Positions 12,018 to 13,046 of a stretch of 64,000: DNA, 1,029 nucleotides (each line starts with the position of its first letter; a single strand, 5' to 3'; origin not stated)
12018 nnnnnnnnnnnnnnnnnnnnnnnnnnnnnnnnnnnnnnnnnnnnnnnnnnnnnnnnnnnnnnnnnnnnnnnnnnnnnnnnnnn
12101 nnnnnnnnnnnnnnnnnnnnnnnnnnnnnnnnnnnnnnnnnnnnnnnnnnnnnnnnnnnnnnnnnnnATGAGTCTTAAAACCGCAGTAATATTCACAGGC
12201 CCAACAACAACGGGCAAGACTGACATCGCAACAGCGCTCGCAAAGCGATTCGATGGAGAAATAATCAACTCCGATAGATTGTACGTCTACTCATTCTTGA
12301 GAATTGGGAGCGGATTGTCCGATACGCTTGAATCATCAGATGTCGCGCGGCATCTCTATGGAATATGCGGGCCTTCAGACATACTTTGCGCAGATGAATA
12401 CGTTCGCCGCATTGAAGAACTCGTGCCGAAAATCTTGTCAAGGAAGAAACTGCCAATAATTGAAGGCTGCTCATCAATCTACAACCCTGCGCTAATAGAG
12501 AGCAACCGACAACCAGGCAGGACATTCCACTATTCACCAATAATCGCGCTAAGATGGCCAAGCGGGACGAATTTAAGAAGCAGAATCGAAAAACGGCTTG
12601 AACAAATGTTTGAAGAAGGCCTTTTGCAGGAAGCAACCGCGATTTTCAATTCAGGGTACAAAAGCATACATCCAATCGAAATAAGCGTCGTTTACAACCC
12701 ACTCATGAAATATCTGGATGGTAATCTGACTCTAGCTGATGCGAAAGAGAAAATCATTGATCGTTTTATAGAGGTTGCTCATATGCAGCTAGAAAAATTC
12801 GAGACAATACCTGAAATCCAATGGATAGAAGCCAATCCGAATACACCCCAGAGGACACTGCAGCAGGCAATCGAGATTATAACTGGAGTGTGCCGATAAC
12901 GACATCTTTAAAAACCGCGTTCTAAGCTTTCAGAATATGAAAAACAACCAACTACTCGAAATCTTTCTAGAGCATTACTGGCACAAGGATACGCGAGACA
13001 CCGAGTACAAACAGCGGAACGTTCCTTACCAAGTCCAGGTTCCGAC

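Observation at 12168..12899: Short IPT/Tzs-like isopentenyltransferase in an archaeal context, next to a tRNA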

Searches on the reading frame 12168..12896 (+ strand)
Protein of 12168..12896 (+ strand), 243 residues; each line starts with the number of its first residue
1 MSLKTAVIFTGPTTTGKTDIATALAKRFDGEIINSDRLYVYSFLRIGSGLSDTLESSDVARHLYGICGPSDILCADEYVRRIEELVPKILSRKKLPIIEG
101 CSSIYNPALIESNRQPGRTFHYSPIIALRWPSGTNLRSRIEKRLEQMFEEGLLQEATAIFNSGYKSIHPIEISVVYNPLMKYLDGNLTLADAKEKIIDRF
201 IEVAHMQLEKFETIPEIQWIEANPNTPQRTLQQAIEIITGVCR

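Call 6: search_protein_families(library=pfam, proteins=[window:12168-12896:+], max_evalue=1)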
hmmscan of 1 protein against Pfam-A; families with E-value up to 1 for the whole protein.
window:12168-12896:+ (243 aa): 9 families
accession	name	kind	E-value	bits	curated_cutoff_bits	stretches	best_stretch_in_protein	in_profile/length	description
PF01715.23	IPPT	-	4.4e-21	76.1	23.6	2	125-208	155-237/243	IPP transferase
PF01745.22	IPT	-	1.6e-09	37.9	20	1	8-182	5-181/233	Isopentenyl transferase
PF13238.12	AAA_18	-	0.0063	17.4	29.4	1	7-144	1-112/128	AAA domain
PF01057.23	Parvo_NS1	-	0.0077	15.7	20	1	3-27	112-136/271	Parvovirus non-structural protein NS1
PF13521.12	AAA_28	-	0.029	15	27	1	7-29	2-24/164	AAA domain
PF13671.12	AAA_33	-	0.034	14.9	27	1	7-145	2-120/143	AAA domain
PF02224.24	Cytidylate_kin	-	0.034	14.3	26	1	10-40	4-34/211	Cytidylate kinase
PF00004.35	AAA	-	0.04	14.8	21.2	1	7-36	1-30/131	ATPase family associated with various cellular activities (AAA)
PF01695.23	IstB_IS21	-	0.052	13.5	24.1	1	4-26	92-114/238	IstB-like ATP binding protein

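Call 7: search_protein_families(library=ncbifam, proteins=[window:12168-12896:+], max_evalue=0.01)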
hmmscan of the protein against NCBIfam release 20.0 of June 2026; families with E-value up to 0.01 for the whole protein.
window:12168-12896:+ (243 aa): 5 families
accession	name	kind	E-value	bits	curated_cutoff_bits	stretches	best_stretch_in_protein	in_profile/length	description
TIGR00174.1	miaA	equivalog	2.5e-31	109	148.65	2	7-113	2-108/288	tRNA (adenosine(37)-N6)-dimethylallyltransferase MiaA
NF003226.0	PRK04195.1-1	equivalog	0.0033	16.4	588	0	5-110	41-147/405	replication factor C large subunit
TIGR02640.1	gas_vesic_GvpN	equivalog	0.0076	15.8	266.8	0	5-30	22-47/262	gas vesicle protein GvpN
NF003229.0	PRK04195.1-5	equivalog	0.0084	14.9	280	0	4-33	44-73/413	replication factor C large subunit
NF003231.0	PRK04195.2-1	equivalog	0.0087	14.9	442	0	4-34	43-73/517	replication factor C large subunit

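Call 8: search_solved_structures(query=window:12168-12896:+, max_evalue=0.01, show_alignments=3)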
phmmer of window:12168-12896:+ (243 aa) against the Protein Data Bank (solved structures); distinct sequences matched with E-value up to 0.01: 6.
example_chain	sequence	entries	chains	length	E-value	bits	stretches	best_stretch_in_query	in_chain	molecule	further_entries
2qgn_A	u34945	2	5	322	9.8e-23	84.2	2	7-111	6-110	tRNA delta(2)-isopentenylpyrophosphate transferase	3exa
3d3q_A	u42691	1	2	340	1.4e-22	83.7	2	6-111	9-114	tRNA delta(2)-isopentenylpyrophosphate transferase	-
3crm_A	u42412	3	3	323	2.7e-15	59.8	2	2-113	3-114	tRNA delta(2)-isopentenylpyrophosphate transferase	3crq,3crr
2zm5_A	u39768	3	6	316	2.5e-12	50.1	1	2-112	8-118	tRNA delta(2)-isopentenylpyrophosphate transferase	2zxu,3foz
3a8t_A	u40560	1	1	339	3.1e-08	36.7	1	7-111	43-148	Adenylate isopentenyltransferase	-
3eph_A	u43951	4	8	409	6.2e-08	35.7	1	4-109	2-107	tRNA isopentenyltransferase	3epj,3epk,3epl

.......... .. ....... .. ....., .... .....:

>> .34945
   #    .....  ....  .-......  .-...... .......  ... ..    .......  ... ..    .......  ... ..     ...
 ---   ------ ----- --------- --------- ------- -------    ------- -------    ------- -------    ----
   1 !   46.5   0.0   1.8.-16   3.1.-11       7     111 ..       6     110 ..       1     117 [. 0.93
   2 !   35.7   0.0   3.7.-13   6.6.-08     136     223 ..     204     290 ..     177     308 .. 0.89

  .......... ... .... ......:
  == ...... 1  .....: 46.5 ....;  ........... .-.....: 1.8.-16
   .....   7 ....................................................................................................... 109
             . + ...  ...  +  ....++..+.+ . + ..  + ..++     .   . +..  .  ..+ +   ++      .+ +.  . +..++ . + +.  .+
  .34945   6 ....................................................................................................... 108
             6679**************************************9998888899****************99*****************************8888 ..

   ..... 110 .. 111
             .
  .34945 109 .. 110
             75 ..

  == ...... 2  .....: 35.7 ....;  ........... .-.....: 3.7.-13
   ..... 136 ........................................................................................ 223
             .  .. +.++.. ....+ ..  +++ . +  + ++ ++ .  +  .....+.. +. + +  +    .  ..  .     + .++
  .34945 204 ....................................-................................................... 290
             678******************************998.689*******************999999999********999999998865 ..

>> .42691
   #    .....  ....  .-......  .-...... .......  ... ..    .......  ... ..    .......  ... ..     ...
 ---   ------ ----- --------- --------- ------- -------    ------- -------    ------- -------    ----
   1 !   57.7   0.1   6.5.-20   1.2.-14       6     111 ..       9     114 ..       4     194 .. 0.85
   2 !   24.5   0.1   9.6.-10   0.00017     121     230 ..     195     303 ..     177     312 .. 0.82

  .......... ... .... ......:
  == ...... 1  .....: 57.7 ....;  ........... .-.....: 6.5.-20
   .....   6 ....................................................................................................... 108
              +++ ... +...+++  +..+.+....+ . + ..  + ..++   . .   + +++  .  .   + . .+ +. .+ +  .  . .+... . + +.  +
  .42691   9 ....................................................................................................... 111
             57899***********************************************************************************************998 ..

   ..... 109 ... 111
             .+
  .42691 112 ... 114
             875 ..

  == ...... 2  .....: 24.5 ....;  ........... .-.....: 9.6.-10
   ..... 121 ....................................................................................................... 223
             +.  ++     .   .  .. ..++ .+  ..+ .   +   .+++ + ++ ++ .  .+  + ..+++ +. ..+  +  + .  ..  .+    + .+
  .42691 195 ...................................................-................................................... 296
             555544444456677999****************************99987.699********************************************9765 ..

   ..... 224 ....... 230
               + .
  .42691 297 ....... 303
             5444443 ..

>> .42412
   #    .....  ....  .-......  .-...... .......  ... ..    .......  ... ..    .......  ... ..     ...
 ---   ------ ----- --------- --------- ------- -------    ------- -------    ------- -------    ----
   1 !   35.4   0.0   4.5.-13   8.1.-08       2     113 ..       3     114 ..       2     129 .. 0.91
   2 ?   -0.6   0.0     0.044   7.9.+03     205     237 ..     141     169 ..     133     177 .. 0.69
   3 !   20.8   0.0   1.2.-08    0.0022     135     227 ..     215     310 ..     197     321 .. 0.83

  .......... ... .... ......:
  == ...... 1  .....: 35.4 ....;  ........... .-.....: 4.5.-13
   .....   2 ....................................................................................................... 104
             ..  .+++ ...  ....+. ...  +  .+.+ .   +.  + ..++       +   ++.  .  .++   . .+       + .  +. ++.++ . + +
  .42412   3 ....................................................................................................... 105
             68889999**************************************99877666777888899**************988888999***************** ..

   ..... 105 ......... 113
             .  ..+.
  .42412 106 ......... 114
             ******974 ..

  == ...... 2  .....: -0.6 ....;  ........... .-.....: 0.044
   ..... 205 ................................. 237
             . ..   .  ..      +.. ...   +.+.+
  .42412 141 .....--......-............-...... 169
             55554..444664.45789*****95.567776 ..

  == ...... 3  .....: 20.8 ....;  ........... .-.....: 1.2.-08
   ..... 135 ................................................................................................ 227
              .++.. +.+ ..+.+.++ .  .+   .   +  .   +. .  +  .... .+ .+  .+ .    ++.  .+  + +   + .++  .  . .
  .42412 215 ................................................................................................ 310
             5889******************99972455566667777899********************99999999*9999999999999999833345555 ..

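Call 9: find_homologous_proteins(query=window:12168-12896:+)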
Query window:12168-12896:+ (243 aa): 12 proteins with E <= 0.001 among 647 candidates.
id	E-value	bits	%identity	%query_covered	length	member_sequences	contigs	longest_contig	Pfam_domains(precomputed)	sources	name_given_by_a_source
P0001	2.9e-157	539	100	100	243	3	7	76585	PF01745.23,PF01715.24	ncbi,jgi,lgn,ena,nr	ncbi:hypothetical protein J4219_05150 [Candidatus Woesearchaeota archaeon]|nr:hypothetical protein [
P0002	4.1e-136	470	86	100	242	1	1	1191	PF01745.23,PF01715.24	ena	-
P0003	9.1e-91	322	62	98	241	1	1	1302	PF01745.23,PF01715.24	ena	-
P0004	2.9e-88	313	61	98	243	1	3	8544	PF01745.23,PF01715.24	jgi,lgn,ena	-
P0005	8.1e-87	309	60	98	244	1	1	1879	PF01745.23,PF01715.24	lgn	-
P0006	1.6e-85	304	58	98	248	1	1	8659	PF01745.23,PF01715.24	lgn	-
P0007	1.6e-83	298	57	98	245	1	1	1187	PF01745.23,PF01715.24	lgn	-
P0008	3.2e-78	281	54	98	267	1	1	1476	PF01745.23,PF01715.24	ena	-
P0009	2.6e-39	153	36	98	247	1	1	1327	PF01715.24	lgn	-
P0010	1.9e-32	131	32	97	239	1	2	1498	PF01715.24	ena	-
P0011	2.4e-23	101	33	98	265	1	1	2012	PF01745.23,PF01715.24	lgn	-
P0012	1.3e-7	50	31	64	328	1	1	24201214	PF01745.23,PF01715.24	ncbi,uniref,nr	ncbi:hypothetical protein L6164_034573 [Bauhinia variegata]|uniref:Uncharacterized protein n=1 Tax=B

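Call 17: find_encoding_contigs(protein=P0004, flank=8000, max_places=4)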
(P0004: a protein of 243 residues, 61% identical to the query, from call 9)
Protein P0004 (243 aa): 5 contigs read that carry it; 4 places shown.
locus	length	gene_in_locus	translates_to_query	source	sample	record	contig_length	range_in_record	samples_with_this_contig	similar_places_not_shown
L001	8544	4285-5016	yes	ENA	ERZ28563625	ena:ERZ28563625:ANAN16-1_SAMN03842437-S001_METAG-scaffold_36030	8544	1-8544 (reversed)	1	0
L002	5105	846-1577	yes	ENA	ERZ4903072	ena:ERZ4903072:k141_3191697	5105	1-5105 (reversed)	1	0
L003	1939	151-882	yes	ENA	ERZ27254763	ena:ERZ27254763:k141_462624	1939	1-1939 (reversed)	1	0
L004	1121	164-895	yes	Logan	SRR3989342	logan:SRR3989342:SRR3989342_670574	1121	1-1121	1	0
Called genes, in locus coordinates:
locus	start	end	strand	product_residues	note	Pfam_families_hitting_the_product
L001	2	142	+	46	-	?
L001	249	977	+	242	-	-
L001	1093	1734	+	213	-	PF00702:Hydrolase, PF13419:HAD_2, PF13242:Hydrolase_like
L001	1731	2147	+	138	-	PF11969:DcpS_C, PF01230:HIT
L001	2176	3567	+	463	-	PF00206:Lyase_1, PF10415:FumaraseC_C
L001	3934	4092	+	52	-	-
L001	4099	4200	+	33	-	-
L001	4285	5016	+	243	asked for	PF01745:IPT (weak), PF01715:IPPT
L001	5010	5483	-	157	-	PF08211:dCMP_cyt_deam_2, PF00383:dCMP_cyt_deam_1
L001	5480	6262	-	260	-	PF00702:Hydrolase (weak)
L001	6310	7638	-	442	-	-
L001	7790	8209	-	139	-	PF01909:NTP_transf_2, PF18765:Polbeta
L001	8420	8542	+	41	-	?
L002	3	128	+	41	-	?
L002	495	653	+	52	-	-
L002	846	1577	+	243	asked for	PF01745:IPT (weak), PF01715:IPPT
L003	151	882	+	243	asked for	PF01745:IPT (weak), PF01715:IPPT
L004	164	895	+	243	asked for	PF01745:IPT (weak), PF01715:IPPT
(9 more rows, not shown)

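Call 18: find_encoding_contigs(protein=P0006, flank=8000, max_places=4)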
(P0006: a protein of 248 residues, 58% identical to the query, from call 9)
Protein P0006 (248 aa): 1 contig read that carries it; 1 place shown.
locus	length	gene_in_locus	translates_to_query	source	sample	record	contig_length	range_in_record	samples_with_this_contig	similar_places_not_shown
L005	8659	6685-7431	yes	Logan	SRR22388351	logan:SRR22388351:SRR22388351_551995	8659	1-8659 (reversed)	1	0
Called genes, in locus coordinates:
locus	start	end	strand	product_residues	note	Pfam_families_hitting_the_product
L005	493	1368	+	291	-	PF00265:TK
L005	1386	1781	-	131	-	-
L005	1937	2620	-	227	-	-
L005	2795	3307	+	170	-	-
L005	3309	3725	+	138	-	-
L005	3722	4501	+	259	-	-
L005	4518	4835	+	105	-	-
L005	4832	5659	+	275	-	PF11271:PorA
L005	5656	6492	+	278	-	PF11271:PorA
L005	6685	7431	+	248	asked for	PF01745:IPT, PF01715:IPPT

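Call 29: predict_structure(alignment_id=A1)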
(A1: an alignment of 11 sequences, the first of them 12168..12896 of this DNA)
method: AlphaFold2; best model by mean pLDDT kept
length: 243 residues; sequences in the alignment: 11
mean_pLDDT: 93.6   pTM: 0.89
mean pLDDT of the five models: 93.6, 93.5, 92.8, 92.0, 91.6
residues with pLDDT >= 90: 214; 70-90: 23; 50-70: 6; < 50: 0
segments of 3 or more residues with pLDDT < 50: none
pLDDT, mean of each block of 10 residues (from residue 1): 84 92 95 94 90 78 94 95 96 96 96 91 96 93 95 98 96 97 98 98 96 97 91 96 73
secondary structure, 60 per line:
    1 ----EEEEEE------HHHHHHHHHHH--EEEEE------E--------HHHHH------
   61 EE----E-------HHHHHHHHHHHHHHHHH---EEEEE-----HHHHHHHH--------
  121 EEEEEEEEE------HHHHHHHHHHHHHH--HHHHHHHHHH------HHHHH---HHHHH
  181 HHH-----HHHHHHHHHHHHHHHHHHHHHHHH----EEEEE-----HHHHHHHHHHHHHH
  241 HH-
elements in order: E5-10 H17-27 E30-34 H50-54 H75-91 E95-99 H105-112 E121-129 H136-149 H152-161 H168-172 H176-183 H189-212 E217-221 H227-242

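Call 33: search_protein_representatives(alignment_id=A1)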
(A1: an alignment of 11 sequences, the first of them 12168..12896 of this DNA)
Query: 11 sequences, 243 profile positions. Proteins with E-value up to 0.001 (for the whole library): 21368; up to 1e-10: 10638; up to 1e-30: 269. The best 150 are listed.
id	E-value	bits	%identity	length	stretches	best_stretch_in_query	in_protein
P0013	1.7e-96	338.7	-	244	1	1-239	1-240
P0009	2.6e-94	331.6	-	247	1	1-241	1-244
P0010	2.9e-87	308.5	-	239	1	1-241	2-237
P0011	5.0e-82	291.3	-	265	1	1-239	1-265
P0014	1.1e-81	290.2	-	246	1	1-241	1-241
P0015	7.0e-74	264.7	-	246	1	2-241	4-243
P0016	5.7e-69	248.6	-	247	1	1-238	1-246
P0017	1.9e-68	246.8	-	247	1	4-240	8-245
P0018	2.5e-68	246.5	-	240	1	1-238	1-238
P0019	2.8e-67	243.1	-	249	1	2-240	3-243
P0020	2.9e-62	226.6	-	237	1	1-239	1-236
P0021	3.1e-61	223.2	-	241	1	1-239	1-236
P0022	4.2e-60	219.5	-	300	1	7-239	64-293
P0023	2.6e-56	207.1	-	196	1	57-240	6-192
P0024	4.4e-54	199.8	-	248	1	4-240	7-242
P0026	5.1e-52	193.1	-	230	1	6-236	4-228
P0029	2.4e-48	181.0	-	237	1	7-238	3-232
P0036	8.2e-45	169.5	-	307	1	7-241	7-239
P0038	2.8e-43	164.4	-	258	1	1-241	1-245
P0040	8.5e-43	162.9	-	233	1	4-239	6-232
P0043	2.1e-41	158.3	-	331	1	4-238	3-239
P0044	2.5e-41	158.1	-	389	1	5-240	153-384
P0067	3.6e-37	144.5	-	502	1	4-238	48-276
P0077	2.8e-36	141.5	-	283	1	4-237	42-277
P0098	1.0e-34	136.4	-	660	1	6-216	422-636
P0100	1.3e-34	136.1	-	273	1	4-230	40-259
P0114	5.1e-34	134.1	-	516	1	6-239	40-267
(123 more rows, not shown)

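Call 34: fold_search(model_id=the predicted structure, library=pdb)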
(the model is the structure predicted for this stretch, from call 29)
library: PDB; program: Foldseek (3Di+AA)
matches with E <= 10: 1302; with E <= 0.001: 30
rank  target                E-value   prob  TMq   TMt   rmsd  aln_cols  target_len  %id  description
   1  2qgn                  3.6e-17  1.00  0.86  0.86   3.1       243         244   28  Crystal structure of tRNA isopentenylpyrophosphate transferase (BH2366) from Bacillus halodurans, Northeast Structural G (released 2007-07-17)
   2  3exa_B                1.0e-15  1.00  0.86  0.69   8.6       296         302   23  Crystal structure of the full-length tRNA isopentenylpyrophosphate transferase (BH2366) from Bacillus halodurans, Nort (released 2008-11-11)
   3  3crm                  1.0e-15  1.00  0.82  0.84   2.9       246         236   25  Structure of tRNA Dimethylallyltransferase: RNA Modification through a Channel (released 2008-04-29)
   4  3exa_A                1.5e-15  1.00  0.85  0.69   8.9       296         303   23  Crystal structure of the full-length tRNA isopentenylpyrophosphate transferase (BH2366) from Bacillus halodurans, Nort (released 2008-11-11)
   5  3d3q_A                1.5e-14  1.00  0.86  0.68   6.8       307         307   20  Crystal structure of tRNA delta(2)-isopentenylpyrophosphate transferase (SE0981) from Staphylococcus epidermidis. Nort (released 2008-07-15)
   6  3d3q_B                1.7e-14  1.00  0.86  0.69   7.0       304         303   20  Crystal structure of tRNA delta(2)-isopentenylpyrophosphate transferase (SE0981) from Staphylococcus epidermidis. Nort (released 2008-07-15)
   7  3foz_A                2.5e-13  1.00  0.85  0.68   6.6       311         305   19  Structure of E. coli Isopentenyl-tRNA transferase in complex with E. coli tRNA(Phe) (released 2009-01-20)
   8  2zm5_A                5.8e-13  1.00  0.84  0.67   6.5       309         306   19  Crystal structure of tRNA modification enzyme MiaA in the complex with tRNA(Phe) (released 2009-04-14)
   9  3foz_B                2.5e-12  1.00  0.83  0.67   7.0       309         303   19  Structure of E. coli Isopentenyl-tRNA transferase in complex with E. coli tRNA(Phe) (released 2009-01-20)
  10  3a8t                  1.1e-10  1.00  0.79  0.67   5.0       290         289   18  Plant adenylate isopentenyltransferase in complex with ATP (released 2009-12-29)
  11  3eph_A                1.8e-10  1.00  0.78  0.49   5.7       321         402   18  Crystallographic snapshots of eukaryotic dimethylallyltransferase acting on tRNA: Insight into tRNA recognition and re (released 2008-11-04)
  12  2ze5                  4.7e-08  1.00  0.67  0.72   3.6       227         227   22  Crystal Structure of adenosine phosphate-isopentenyltransferase (released 2008-02-05)
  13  2ze7                  8.2e-08  1.00  0.68  0.72   3.6       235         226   21  Crystal Structure of adenosine phosphate-isopentenyltransferase complexed with zinc ion and substrate analog, DMASPP (released 2008-02-05)
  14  2bwj_D                5.9e-05  1.00  0.48  0.59   7.7       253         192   15  Structure of adenylate kinase 5 (released 2005-07-21)
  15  2c95_B                6.7e-05  1.00  0.44  0.53   8.5       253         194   11  Structure of adenylate kinase 1 in complex with P1,P4-di(adenosine) tetraphosphate (released 2007-02-20)
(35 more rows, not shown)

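Call 39: list_cluster_members(proteins=[P0013, P0014, P0009, P0016, P0020, P0021, P0026, P0029, P0036, P0040])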
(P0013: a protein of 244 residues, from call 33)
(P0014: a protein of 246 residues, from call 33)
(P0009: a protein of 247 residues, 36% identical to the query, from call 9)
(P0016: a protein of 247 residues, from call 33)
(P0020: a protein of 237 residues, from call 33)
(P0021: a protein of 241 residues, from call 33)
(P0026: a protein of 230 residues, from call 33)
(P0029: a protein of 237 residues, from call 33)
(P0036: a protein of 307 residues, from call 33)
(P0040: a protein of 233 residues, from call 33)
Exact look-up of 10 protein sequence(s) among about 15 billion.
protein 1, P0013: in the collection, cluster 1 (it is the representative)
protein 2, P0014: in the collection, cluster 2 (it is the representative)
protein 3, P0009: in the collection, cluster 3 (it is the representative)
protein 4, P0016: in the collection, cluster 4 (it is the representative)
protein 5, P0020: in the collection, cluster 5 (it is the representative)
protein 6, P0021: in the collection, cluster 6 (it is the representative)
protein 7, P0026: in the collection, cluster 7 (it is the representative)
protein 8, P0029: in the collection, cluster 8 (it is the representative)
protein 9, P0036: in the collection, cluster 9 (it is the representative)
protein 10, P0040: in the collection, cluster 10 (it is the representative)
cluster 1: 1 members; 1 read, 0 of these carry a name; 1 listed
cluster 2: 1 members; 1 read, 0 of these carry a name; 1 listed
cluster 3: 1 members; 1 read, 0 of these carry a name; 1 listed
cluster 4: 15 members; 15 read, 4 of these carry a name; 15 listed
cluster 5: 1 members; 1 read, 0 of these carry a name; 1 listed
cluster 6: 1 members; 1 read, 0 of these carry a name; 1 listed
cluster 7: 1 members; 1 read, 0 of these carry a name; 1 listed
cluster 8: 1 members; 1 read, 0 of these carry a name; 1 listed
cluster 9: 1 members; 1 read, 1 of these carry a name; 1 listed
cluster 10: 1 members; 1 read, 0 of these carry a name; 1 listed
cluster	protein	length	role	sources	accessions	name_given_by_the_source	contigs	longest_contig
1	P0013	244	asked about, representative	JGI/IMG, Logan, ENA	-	-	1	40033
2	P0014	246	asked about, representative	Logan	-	-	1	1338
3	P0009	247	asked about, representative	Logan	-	-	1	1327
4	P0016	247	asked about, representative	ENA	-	-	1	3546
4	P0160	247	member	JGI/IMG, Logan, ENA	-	tRNA A37 N6-isopentenylltransferase MiaA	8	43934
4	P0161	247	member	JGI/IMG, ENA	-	tRNA A37 N6-isopentenylltransferase MiaA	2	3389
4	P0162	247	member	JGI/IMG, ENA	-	tRNA A37 N6-isopentenylltransferase MiaA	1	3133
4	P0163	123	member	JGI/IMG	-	tRNA A37 N6-isopentenylltransferase MiaA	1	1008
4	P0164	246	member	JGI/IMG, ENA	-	-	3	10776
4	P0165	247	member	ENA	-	-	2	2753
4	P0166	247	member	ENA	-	-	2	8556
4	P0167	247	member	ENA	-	-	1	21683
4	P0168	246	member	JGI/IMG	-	-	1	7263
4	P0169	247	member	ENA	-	-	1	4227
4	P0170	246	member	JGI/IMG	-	-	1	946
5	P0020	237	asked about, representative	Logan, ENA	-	-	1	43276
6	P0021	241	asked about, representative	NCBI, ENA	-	-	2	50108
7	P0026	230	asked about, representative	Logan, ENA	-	-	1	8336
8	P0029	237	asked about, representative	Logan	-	-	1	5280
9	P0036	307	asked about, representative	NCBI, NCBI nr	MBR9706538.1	hypothetical protein GOV14_05870 [Candidatus Pacearchaeota archaeon] | hypothetical protein [Candidatus Pacearchaeota archaeon]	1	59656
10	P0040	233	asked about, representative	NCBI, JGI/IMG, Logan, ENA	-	-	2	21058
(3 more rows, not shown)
